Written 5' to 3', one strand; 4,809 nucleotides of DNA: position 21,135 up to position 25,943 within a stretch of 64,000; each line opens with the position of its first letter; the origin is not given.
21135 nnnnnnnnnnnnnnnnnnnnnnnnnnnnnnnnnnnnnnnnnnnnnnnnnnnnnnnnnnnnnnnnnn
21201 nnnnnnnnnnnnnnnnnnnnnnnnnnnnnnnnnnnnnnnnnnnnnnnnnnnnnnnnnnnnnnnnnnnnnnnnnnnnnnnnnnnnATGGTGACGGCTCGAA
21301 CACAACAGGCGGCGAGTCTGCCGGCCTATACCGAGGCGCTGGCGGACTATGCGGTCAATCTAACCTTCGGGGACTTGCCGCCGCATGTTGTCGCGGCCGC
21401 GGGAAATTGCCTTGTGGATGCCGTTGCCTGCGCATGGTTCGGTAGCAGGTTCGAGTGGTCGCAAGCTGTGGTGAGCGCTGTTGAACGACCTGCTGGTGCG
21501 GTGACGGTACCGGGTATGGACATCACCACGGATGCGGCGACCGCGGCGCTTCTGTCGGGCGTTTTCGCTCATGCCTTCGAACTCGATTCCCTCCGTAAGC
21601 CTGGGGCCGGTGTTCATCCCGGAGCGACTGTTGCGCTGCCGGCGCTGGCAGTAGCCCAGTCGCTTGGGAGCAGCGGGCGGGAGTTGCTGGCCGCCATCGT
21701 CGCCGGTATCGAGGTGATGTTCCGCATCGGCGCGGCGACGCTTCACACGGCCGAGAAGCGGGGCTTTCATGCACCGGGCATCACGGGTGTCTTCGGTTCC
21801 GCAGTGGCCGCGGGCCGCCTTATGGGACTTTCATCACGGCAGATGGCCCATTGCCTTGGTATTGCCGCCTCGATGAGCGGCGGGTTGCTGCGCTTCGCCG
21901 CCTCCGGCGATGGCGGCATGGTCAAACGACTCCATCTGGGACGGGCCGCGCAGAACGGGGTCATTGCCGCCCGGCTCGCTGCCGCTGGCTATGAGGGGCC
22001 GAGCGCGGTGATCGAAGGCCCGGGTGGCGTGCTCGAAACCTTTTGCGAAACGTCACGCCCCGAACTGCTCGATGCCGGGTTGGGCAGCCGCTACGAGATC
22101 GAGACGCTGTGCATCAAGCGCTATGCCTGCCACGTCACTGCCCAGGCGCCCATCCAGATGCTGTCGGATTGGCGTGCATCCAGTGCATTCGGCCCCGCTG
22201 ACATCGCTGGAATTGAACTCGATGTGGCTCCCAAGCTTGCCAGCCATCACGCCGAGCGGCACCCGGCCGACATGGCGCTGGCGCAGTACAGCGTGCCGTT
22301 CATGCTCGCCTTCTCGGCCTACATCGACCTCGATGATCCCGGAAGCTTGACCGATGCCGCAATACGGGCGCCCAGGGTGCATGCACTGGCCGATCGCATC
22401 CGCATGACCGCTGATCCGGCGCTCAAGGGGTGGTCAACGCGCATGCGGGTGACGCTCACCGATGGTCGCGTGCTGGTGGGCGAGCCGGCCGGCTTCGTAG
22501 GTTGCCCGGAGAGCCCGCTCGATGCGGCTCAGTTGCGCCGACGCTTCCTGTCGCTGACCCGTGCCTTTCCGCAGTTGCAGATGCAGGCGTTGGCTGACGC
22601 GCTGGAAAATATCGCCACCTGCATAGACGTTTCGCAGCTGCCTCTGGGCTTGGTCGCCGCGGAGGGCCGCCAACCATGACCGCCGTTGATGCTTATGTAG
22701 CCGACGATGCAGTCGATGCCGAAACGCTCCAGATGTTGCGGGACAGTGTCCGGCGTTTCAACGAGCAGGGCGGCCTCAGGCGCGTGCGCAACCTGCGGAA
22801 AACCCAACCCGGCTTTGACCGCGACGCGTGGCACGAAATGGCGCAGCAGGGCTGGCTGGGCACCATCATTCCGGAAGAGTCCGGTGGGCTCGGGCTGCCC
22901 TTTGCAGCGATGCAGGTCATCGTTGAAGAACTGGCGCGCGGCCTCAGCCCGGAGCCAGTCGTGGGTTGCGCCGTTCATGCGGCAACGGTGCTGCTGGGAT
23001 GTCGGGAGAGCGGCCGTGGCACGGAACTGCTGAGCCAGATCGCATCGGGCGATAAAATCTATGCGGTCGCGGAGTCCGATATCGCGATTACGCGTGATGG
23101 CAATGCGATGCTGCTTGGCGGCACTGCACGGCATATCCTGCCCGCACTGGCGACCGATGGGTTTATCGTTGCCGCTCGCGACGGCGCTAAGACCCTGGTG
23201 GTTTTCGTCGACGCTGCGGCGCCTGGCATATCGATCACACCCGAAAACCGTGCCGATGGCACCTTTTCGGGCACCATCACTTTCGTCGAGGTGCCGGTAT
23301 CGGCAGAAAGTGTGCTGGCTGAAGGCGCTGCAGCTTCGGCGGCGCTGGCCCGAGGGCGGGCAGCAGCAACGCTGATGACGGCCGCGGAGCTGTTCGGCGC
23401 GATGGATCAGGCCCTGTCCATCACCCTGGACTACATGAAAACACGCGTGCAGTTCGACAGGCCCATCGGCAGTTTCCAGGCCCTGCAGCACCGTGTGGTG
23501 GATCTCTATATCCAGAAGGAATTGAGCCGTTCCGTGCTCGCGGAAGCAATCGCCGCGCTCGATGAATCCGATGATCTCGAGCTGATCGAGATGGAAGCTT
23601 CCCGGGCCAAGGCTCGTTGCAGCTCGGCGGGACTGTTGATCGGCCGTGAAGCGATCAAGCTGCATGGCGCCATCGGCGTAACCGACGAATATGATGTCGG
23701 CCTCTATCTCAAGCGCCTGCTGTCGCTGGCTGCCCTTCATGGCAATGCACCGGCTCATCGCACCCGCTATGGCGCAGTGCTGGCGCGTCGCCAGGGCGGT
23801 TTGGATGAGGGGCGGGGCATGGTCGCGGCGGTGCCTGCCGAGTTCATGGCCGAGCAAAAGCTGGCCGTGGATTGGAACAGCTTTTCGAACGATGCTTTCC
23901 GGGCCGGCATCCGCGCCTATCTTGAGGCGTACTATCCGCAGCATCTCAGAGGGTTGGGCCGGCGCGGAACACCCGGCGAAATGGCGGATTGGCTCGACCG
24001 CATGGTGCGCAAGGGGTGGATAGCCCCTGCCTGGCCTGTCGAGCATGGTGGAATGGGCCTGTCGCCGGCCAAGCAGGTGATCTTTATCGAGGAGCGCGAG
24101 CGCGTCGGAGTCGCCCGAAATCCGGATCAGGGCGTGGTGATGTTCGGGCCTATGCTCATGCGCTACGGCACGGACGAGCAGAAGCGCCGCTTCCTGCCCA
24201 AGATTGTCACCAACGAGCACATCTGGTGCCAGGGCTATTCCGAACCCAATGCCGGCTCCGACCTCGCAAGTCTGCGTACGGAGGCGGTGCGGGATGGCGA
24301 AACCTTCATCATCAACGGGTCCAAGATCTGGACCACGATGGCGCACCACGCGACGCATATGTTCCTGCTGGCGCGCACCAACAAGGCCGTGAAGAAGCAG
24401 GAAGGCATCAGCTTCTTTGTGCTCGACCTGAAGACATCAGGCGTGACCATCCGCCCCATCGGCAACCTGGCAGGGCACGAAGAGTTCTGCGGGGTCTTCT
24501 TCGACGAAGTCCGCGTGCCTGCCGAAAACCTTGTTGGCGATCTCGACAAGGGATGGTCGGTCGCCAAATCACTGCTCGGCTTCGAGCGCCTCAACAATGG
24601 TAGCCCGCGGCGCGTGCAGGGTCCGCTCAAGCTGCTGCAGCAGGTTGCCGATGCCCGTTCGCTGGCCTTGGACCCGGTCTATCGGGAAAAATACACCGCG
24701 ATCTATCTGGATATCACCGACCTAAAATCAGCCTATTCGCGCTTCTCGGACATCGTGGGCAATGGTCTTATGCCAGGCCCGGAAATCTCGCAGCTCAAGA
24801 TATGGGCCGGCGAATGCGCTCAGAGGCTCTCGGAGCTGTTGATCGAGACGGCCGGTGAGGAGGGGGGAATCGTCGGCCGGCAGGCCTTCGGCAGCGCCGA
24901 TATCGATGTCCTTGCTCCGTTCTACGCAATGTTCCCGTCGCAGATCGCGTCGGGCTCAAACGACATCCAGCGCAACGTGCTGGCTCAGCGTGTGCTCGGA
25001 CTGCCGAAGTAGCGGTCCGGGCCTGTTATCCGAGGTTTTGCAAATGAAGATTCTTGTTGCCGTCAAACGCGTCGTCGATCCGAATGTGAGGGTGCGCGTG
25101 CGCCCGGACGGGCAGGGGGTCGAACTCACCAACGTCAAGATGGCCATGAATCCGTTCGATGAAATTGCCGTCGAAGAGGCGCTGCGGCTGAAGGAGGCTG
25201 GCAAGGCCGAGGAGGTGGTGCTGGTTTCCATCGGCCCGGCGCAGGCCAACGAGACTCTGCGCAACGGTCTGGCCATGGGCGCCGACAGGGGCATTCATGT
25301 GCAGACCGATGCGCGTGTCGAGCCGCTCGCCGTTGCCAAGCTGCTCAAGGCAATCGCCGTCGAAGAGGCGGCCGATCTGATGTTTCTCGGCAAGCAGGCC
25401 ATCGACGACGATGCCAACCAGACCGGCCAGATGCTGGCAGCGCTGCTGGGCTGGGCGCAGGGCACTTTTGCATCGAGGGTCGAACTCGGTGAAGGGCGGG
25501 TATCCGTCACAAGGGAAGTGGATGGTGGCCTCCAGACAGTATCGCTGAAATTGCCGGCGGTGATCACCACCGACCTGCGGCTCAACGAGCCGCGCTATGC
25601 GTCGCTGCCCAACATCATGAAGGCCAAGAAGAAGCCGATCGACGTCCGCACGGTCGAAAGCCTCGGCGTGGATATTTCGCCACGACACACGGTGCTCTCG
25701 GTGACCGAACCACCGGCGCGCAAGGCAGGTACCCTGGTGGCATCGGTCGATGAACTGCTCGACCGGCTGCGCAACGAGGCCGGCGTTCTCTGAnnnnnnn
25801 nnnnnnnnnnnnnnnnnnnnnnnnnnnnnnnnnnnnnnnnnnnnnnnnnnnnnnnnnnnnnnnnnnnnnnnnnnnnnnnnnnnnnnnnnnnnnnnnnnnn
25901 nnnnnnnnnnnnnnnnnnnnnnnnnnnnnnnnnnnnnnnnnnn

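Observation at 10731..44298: Uncharacterised CoA-dependent polycarboxylate/branched-acid catabolic island with four MmgE/PrpD paralogues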

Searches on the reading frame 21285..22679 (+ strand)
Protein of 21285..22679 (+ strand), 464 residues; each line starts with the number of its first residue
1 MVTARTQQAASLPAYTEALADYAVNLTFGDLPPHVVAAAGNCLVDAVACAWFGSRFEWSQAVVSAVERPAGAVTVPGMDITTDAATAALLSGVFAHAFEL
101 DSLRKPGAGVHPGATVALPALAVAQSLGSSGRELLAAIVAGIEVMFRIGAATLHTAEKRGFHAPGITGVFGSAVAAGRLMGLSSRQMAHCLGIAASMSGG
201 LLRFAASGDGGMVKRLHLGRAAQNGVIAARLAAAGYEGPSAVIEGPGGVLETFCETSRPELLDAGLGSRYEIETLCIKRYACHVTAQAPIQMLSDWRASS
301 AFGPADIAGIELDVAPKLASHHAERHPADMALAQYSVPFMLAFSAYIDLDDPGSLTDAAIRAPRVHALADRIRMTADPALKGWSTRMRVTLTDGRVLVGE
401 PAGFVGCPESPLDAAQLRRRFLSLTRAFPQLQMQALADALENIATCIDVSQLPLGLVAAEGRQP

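Call 5: search_protein_families(library=pfam, proteins=[window:21285-22679:+], max_evalue=0.00001)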
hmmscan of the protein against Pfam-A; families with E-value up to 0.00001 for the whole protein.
window:21285-22679:+ (464 aa): 2 families
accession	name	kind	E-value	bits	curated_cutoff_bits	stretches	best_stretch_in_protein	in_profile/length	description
PF03972.19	MmgE_PrpD_N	-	1e-56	192.3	32.1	1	17-260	1-242/244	MmgE/PrpD N-terminal domain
PF19305.4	MmgE_PrpD_C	-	4.4e-18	66.1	32.1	1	280-429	1-157/173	MmgE/PrpD C-terminal domain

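Call 22: search_protein_families(library=ncbifam, proteins=[window:21285-22679:+], max_evalue=1e-10)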
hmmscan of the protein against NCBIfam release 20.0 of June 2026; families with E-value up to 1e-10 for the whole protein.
window:21285-22679:+ (464 aa): 0 families

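Call 52: search_solved_structures(query=window:21285-22679:+, max_evalue=0.001)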
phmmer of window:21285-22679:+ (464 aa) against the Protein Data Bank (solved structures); distinct sequences matched with E-value up to 0.001: 10.
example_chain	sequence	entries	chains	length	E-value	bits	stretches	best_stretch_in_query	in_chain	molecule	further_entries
2hp0_A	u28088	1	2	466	6.1e-26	94.7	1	15-443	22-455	IDS-epimerase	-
2hp3_A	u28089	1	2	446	6.5e-26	94.6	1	16-443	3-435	IDS-epimerase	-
12vt_A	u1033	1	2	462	4.1e-24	88.7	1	15-446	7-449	Cis-aconitate decarboxylase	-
12ux_A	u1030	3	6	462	6.6e-24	88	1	15-446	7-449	Cis-aconitate decarboxylase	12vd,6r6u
12vq_A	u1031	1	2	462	1.6e-23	86.7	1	15-446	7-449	Cis-aconitate decarboxylase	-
12vw_A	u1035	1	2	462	3.9e-23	85.4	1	15-446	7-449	Cis-aconitate decarboxylase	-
7bra_A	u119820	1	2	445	1.1e-22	84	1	36-441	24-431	Bacillus subtilis IRG1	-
7e9d_A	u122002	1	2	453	1e-21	80.8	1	36-441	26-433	IRG1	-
7br9_A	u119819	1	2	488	8e-20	74.5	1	13-444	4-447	Cis-aconitate decarboxylase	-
6r6t_A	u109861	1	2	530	1.2e-19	74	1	14-443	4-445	Cis-aconitate decarboxylase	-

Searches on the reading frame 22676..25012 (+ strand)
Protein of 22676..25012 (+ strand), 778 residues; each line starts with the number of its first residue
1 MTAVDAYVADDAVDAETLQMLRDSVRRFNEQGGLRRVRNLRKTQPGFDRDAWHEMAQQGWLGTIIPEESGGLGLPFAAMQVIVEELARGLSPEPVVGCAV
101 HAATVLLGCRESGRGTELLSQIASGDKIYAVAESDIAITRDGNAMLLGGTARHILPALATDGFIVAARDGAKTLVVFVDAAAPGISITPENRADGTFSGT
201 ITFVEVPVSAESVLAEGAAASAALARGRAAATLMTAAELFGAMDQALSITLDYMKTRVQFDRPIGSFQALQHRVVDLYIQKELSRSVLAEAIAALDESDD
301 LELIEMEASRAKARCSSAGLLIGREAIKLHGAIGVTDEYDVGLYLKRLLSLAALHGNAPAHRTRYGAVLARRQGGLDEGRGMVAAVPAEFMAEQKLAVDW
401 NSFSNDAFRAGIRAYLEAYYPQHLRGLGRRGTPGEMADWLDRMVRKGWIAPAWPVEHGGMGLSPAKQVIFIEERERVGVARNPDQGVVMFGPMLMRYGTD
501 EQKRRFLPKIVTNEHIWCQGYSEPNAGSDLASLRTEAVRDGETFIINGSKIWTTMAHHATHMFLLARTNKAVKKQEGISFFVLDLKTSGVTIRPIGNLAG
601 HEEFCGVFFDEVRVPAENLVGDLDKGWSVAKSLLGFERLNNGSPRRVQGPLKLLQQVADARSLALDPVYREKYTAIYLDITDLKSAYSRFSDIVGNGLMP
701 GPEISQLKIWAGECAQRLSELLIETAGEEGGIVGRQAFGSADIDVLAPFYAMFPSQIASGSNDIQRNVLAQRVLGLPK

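Call 5: search_protein_families(library=pfam, proteins=[window:22676-25012:+], max_evalue=0.00001)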
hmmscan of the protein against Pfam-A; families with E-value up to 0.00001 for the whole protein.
window:22676-25012:+ (778 aa): 3 families
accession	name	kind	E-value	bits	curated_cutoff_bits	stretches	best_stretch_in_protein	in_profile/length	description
PF02771.21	Acyl-CoA_dh_N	-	6.7e-35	120.3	22.9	2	406-514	5-113/113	Acyl-CoA dehydrogenase, N-terminal domain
PF00441.29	Acyl-CoA_dh_1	-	5.4e-33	114.7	22.4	2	233-363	16-143/150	Acyl-CoA dehydrogenase, C-terminal domain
PF02770.24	Acyl-CoA_dh_M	-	1.4e-25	89.7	33.3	1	518-612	1-97/97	Acyl-CoA dehydrogenase, middle domain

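Call 22: search_protein_families(library=ncbifam, proteins=[window:22676-25012:+], max_evalue=1e-10)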
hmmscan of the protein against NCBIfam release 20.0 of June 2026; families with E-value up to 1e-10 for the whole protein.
window:22676-25012:+ (778 aa): 18 families
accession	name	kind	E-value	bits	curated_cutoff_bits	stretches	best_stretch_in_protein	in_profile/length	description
TIGR03204.1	pimC_large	equivalog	9.3e-81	271.7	623.85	1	405-776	8-395/395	pimeloyl-CoA dehydrogenase large subunit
NF045652.1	ProlPCPDhRedW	equivalog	6.9e-58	196.2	650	2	19-338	5-343/376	L-prolyl-[peptidyl-carrier protein] dehydrogenase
NF042972.1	AcrlCoAredClosAcrC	equivalog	2.8e-54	184.2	640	2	438-638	40-242/378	acryloyl-CoA reductase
TIGR03203.1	pimD_small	equivalog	4.1e-54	184.1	652.7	2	36-366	27-373/378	pimeloyl-CoA dehydrogenase small subunit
NF053553.1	prodigi_MBC_PigA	equivalog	5.7e-49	167.2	500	2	19-341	10-351/381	prodigiosin MBC biosynthesis dehydrogenase PigA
NF045552.1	GlutCoADH_Des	equivalog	3.8e-46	158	470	2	443-640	46-246/387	glutaryl-CoA dehydrogenase Acd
NF050027.1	acylCoADhIpdE2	equivalog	1.2e-40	140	450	2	230-358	179-299/311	acyl-CoA dehydrogenase IpdE2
NF058590.1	AcCoDHFadEBacil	equivalog_domain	3.8e-40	138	600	2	448-639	67-258/586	acyl-CoA dehydrogenase FadE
NF008997.0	PRK12341.1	equivalog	4e-38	131.5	537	2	451-641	54-245/382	acyl-CoA dehydrogenase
NF043006.1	CyhCrbnylCoADH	equivalog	9e-38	130.2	650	1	449-631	50-234/380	cyclohexane-1-carbonyl-CoA dehydrogenase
NF042439.1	SulpropCoADesulf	equivalog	1.3e-37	129.5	600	2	51-340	29-341/379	3-sulfinopropanoyl-CoA desulfinase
TIGR03207.1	cyc_hxne_CoA_dh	equivalog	5.8e-37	127.3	575.35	2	441-628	39-228/372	cyclohexanecarboxyl-CoA dehydrogenase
NF002885.1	PRK03354.1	equivalog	3e-31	108.8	540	2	454-639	57-240/378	crotonobetainyl-CoA dehydrogenase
NF052270.1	Staph_DH_FadE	equivalog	6.7e-23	81.1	600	1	496-597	119-217/400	acyl-CoA dehydrogenase FadE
NF007000.1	PRK09463.1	subfamily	2.6e-16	59.1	600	0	491-538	133-180/726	acyl-CoA dehydrogenase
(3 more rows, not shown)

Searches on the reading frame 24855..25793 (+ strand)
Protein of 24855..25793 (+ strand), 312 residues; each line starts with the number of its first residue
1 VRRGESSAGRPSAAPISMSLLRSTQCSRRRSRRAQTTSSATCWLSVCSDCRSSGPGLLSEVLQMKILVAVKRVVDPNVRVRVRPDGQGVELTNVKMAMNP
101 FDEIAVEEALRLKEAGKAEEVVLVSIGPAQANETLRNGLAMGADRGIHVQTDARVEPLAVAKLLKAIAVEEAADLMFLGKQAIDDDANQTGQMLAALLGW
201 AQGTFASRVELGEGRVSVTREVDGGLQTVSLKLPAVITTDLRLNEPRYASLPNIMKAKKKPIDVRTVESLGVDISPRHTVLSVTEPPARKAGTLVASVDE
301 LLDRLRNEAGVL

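Call 5: search_protein_families(library=pfam, proteins=[window:24855-25793:+], max_evalue=0.00001)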
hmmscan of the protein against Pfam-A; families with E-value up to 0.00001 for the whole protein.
window:24855-25793:+ (312 aa): 1 family
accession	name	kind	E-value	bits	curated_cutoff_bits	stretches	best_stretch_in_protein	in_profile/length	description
PF01012.27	ETF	-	1.8e-41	142.4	26.7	1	93-268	8-179/181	Electron transfer flavoprotein domain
